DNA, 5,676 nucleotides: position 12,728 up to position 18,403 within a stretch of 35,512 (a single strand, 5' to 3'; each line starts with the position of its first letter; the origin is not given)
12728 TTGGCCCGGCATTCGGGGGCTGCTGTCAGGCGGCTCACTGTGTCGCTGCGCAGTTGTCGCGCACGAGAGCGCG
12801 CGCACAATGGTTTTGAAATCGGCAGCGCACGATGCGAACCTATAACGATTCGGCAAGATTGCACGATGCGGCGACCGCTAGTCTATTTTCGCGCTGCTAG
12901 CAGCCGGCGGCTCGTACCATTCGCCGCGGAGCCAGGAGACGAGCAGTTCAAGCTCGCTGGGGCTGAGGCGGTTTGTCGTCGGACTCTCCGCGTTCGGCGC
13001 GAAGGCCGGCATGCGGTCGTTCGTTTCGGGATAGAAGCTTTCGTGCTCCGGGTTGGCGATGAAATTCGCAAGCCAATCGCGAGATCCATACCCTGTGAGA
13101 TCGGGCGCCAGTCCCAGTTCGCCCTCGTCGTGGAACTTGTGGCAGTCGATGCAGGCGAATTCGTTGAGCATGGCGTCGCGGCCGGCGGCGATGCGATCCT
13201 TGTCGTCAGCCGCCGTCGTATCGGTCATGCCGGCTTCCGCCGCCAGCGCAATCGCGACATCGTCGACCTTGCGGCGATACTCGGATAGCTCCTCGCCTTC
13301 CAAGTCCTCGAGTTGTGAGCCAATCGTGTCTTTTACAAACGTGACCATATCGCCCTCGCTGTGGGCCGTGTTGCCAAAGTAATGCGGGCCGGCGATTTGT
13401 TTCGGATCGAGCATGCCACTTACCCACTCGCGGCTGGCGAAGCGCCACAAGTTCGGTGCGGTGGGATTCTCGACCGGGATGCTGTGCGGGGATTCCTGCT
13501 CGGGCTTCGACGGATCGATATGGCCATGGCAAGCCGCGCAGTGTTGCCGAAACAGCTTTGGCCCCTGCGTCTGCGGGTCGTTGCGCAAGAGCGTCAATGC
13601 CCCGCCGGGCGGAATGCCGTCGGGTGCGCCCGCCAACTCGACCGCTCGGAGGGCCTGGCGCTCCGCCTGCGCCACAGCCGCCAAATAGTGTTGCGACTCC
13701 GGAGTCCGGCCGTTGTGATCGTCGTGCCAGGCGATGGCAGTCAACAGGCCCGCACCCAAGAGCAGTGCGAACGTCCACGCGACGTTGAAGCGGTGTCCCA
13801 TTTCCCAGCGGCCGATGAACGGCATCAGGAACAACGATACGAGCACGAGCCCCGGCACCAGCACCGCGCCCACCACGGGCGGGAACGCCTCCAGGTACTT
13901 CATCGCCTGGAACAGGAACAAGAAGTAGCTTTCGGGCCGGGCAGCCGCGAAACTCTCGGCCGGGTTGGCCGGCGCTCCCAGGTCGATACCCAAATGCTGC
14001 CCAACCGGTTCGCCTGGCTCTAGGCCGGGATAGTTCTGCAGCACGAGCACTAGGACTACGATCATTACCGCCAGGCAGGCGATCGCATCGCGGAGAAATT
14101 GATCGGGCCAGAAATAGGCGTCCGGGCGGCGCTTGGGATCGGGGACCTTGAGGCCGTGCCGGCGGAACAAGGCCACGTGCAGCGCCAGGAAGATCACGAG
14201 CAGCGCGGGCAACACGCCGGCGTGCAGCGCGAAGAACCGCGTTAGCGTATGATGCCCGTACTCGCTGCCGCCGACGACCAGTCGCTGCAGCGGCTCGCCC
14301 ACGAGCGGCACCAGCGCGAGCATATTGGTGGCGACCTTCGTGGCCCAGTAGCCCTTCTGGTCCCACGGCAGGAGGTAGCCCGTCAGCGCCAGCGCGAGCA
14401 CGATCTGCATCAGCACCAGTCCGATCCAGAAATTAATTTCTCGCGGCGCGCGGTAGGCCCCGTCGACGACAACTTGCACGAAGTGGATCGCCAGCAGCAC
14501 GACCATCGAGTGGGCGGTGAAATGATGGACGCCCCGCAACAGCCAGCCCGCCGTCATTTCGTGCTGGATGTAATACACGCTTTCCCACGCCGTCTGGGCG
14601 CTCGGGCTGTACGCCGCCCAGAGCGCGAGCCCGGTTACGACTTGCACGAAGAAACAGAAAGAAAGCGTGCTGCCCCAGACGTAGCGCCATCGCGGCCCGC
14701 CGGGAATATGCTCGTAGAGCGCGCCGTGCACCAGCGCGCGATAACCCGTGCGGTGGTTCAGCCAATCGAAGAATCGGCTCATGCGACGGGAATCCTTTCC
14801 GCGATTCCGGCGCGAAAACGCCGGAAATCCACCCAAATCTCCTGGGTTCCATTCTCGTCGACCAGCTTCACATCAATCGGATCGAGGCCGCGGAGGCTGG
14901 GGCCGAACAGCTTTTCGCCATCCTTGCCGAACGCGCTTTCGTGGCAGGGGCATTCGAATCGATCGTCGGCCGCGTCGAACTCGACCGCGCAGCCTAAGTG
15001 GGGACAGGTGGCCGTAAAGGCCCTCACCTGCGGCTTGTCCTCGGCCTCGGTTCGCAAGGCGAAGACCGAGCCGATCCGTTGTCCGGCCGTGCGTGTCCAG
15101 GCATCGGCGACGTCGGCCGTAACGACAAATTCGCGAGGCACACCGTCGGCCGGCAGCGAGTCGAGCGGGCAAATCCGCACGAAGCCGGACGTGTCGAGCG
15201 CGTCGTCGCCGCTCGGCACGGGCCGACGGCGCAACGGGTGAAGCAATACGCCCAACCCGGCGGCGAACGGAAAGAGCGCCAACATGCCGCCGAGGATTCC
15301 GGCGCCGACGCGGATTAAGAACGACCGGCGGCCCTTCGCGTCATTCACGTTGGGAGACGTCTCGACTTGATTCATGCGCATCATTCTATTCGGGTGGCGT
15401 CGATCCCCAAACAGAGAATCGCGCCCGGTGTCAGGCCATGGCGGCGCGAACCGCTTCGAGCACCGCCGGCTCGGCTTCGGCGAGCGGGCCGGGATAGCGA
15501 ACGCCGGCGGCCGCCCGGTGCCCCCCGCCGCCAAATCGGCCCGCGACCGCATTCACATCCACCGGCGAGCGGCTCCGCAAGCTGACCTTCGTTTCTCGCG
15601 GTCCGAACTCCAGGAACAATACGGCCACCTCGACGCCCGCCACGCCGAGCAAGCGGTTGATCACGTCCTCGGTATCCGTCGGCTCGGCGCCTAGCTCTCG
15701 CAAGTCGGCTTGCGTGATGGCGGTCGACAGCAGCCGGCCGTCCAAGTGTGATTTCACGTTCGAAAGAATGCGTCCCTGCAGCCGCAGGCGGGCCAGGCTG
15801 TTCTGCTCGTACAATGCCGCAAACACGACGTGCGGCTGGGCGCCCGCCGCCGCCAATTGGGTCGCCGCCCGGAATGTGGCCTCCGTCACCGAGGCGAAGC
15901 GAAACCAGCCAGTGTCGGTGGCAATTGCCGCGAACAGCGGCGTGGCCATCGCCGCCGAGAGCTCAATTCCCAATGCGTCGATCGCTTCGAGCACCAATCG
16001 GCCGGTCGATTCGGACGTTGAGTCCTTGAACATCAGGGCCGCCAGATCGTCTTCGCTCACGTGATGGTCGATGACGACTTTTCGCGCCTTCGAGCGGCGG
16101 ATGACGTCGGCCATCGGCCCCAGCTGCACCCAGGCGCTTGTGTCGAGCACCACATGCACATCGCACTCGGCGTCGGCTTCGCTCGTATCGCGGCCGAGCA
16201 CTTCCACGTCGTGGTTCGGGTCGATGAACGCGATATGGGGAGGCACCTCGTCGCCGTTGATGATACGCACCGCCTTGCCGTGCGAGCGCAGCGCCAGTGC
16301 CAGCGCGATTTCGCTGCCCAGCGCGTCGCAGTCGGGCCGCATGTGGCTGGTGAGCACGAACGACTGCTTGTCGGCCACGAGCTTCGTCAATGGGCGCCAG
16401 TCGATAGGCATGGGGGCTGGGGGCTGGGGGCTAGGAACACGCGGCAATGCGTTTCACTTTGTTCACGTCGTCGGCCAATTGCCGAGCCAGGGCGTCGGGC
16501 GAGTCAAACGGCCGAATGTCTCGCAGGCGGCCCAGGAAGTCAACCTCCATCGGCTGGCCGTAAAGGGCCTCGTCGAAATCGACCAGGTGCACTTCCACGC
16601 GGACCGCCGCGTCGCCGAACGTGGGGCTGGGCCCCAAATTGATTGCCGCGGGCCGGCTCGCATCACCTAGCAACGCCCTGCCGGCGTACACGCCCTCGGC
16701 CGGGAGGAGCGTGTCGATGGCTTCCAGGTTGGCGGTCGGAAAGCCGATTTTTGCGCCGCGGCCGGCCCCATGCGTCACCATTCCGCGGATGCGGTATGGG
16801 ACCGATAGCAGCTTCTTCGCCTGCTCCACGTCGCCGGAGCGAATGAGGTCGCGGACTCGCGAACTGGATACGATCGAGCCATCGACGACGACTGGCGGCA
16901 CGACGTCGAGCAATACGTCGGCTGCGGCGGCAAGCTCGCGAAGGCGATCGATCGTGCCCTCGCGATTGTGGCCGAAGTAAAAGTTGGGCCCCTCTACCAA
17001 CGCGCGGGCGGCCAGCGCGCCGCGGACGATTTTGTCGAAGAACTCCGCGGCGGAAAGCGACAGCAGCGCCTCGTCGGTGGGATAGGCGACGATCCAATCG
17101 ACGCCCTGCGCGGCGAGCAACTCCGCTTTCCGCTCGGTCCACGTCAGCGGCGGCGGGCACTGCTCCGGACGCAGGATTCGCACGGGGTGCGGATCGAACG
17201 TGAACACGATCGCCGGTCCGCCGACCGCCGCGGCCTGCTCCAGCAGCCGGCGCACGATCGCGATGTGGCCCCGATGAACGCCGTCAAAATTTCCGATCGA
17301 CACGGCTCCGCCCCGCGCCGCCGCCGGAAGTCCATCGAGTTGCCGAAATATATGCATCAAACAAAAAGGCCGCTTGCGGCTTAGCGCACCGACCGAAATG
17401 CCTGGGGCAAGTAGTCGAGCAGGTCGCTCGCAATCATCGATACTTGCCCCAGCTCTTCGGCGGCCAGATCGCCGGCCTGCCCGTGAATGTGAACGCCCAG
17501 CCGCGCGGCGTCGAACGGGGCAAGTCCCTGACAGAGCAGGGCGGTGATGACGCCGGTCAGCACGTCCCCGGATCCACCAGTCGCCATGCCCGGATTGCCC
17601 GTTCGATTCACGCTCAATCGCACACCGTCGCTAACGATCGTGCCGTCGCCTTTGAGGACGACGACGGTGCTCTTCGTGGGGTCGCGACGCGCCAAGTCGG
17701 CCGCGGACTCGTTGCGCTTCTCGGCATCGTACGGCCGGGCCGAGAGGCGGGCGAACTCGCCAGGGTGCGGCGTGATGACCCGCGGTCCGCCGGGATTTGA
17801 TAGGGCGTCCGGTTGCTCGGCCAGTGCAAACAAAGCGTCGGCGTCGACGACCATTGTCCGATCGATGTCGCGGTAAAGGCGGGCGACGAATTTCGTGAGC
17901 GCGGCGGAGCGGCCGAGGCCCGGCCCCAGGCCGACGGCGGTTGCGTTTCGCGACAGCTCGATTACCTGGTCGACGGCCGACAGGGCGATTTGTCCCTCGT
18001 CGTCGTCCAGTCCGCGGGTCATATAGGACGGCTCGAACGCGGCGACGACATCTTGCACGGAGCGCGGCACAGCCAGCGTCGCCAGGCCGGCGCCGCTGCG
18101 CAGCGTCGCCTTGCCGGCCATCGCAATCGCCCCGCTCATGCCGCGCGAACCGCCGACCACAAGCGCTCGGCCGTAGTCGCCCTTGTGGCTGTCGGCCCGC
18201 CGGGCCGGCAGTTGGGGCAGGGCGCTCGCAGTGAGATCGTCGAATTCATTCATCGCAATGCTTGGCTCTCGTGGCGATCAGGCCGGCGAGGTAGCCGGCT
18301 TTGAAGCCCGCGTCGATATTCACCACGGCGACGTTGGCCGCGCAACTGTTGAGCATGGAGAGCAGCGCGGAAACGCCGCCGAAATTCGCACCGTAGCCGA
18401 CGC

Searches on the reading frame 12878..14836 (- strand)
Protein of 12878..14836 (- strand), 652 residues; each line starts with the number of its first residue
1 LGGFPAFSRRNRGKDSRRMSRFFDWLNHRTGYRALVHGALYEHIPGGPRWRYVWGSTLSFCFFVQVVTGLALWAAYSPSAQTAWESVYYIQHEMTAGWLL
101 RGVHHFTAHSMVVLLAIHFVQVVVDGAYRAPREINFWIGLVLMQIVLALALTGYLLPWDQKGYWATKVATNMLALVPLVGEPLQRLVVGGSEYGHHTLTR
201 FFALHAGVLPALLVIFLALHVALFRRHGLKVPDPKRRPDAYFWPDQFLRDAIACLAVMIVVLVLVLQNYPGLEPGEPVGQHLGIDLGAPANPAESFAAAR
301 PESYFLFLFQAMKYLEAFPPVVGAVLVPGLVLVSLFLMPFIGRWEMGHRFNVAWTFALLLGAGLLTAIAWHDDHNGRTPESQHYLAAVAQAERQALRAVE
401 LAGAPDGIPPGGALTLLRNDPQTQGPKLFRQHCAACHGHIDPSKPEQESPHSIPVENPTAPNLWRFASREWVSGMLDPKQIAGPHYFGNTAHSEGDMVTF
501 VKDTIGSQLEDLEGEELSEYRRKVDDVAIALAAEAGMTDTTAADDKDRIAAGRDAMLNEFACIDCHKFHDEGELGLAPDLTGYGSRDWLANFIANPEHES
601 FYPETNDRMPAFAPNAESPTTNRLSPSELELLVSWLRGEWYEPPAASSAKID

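Call 9: search_protein_families(library=pfam, proteins=[window:12878-14836:-], max_evalue=0.001)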
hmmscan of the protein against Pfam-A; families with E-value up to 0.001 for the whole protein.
window:12878-14836:- (652 aa): 4 families
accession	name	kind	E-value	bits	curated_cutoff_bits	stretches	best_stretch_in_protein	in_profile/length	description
PF00033.24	Cytochrome_B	-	1.9e-43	148.9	27.2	1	51-227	13-188/189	Cytochrome b/b6/petB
PF13631.11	Cytochrom_B_N_2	-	3.8e-40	138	27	1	110-270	2-163/169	Cytochrome b(N-terminal)/b6/petB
PF00034.26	Cytochrom_C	-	3.1e-10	41.7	21.3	1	550-637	2-87/90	Cytochrome c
PF13442.11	Cytochrome_CBB3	-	3.9e-07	30.7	27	0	423-441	4-20/68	Cytochrome C oxidase, cbb3-type, subunit III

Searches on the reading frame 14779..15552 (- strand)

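Call 9: search_protein_families(library=pfam, proteins=[window:14779-15552:-], max_evalue=0.001)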
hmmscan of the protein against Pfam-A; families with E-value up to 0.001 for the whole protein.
window:14779-15552:- (257 aa): 1 family
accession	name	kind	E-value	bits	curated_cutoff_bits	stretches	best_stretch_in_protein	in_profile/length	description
PF00355.32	Rieske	-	1.7e-09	37.9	20.3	1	170-219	32-80/88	Rieske [2Fe-2S] domain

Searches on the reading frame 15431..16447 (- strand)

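Call 9: search_protein_families(library=pfam, proteins=[window:15431-16447:-], max_evalue=0.001)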
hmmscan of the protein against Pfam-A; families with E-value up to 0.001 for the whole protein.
window:15431-16447:- (338 aa): 2 families
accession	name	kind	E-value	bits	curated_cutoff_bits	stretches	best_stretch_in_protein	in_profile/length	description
PF02272.25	DHHA1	-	2.1e-12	47.8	25.9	1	251-337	10-100/102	DHHA1 domain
PF01368.27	DHH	-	1.1e-11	45.5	28.1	1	31-175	3-125/125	DHH family, N-terminal domain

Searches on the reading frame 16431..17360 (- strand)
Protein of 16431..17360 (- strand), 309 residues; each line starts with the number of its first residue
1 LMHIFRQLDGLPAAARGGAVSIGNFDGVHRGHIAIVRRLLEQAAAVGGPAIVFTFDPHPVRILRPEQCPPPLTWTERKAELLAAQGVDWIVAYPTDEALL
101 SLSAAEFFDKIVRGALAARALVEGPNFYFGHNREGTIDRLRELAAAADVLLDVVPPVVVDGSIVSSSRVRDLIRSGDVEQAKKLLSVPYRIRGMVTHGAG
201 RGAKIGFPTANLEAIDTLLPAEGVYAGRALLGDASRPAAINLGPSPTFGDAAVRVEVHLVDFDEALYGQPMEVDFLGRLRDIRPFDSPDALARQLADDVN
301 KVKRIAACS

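Call 9: search_protein_families(library=pfam, proteins=[window:16431-17360:-], max_evalue=0.001)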
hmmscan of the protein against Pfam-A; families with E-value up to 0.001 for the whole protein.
window:16431-17360:- (309 aa): 3 families
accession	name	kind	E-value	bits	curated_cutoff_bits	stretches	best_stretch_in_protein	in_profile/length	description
PF06574.18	FAD_syn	-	2e-40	138.6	27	1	14-168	4-158/158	FAD synthetase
PF01687.23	Flavokinase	-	1.5e-36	125.8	19.6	1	186-305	2-123/124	Riboflavin kinase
PF01467.32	CTP_transf_like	-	1.8e-05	25.4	21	1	22-170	3-131/133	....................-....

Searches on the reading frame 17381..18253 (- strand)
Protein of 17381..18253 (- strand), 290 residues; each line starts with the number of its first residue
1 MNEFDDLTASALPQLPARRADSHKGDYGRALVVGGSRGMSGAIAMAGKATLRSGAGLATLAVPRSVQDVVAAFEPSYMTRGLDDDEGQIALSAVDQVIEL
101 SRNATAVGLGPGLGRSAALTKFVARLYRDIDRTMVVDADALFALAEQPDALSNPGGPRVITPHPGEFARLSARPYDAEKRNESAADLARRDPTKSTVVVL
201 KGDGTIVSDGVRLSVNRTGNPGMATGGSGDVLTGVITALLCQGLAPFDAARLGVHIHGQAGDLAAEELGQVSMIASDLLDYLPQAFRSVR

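Call 9: search_protein_families(library=pfam, proteins=[window:17381-18253:-], max_evalue=0.001)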
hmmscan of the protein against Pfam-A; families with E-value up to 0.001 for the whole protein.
window:17381-18253:- (290 aa): 2 families
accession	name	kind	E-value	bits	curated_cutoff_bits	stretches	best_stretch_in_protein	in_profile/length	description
PF01256.23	Carb_kinase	-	1.2e-54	185.8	27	1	31-283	2-241/242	NAD(P)H-hydrate dehydratase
PF02110.20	HK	-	8.5e-05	22.5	27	1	187-283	143-242/247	Hydroxyethylthiazole kinase family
